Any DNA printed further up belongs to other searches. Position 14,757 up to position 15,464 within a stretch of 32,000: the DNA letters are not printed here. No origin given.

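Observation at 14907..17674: Tandem classical-AAA ATPase with long unknown N-domain plus a small SLOG/DUF2493-like partner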

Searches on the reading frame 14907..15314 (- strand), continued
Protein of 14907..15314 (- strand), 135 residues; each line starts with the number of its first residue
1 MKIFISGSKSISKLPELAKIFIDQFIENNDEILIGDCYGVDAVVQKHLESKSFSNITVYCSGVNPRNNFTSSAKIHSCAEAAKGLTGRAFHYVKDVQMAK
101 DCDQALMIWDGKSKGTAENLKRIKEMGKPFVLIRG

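Call 91: find_encoding_contigs(protein=P0248, flank=5000, max_places=2)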
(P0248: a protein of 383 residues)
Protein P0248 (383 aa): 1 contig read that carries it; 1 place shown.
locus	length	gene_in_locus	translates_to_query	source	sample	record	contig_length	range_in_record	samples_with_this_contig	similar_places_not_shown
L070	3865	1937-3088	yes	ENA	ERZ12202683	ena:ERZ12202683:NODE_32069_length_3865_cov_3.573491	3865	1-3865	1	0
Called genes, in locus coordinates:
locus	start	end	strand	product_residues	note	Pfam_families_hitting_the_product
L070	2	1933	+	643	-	?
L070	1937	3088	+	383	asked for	-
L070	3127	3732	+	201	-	-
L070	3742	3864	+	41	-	?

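Call 102: search_solved_structures(query=A5, max_evalue=10, show_alignments=2)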
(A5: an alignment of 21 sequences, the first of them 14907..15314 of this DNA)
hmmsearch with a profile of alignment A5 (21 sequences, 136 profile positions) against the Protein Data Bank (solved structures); distinct sequences matched with E-value up to 10: 6.
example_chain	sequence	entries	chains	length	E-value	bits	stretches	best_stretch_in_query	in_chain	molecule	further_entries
6yqx_A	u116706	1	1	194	0.0029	20.8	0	19-46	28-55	de novo designed TIM barrel DeNovoTIM13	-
7p12_A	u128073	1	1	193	0.0031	20.7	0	19-56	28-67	DeNovoTIM13-SB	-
3j1e_A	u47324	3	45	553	0.29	14.3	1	17-56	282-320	Chaperonin beta subunit | Chaperonin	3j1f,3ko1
6m6z_A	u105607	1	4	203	0.75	13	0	78-113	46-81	TMH4C4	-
6xhi_A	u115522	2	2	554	1.2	12.3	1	17-56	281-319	Thermosome subunit beta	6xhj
4xcg_B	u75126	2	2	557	1.2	12.2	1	17-56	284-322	Thermosome subunit beta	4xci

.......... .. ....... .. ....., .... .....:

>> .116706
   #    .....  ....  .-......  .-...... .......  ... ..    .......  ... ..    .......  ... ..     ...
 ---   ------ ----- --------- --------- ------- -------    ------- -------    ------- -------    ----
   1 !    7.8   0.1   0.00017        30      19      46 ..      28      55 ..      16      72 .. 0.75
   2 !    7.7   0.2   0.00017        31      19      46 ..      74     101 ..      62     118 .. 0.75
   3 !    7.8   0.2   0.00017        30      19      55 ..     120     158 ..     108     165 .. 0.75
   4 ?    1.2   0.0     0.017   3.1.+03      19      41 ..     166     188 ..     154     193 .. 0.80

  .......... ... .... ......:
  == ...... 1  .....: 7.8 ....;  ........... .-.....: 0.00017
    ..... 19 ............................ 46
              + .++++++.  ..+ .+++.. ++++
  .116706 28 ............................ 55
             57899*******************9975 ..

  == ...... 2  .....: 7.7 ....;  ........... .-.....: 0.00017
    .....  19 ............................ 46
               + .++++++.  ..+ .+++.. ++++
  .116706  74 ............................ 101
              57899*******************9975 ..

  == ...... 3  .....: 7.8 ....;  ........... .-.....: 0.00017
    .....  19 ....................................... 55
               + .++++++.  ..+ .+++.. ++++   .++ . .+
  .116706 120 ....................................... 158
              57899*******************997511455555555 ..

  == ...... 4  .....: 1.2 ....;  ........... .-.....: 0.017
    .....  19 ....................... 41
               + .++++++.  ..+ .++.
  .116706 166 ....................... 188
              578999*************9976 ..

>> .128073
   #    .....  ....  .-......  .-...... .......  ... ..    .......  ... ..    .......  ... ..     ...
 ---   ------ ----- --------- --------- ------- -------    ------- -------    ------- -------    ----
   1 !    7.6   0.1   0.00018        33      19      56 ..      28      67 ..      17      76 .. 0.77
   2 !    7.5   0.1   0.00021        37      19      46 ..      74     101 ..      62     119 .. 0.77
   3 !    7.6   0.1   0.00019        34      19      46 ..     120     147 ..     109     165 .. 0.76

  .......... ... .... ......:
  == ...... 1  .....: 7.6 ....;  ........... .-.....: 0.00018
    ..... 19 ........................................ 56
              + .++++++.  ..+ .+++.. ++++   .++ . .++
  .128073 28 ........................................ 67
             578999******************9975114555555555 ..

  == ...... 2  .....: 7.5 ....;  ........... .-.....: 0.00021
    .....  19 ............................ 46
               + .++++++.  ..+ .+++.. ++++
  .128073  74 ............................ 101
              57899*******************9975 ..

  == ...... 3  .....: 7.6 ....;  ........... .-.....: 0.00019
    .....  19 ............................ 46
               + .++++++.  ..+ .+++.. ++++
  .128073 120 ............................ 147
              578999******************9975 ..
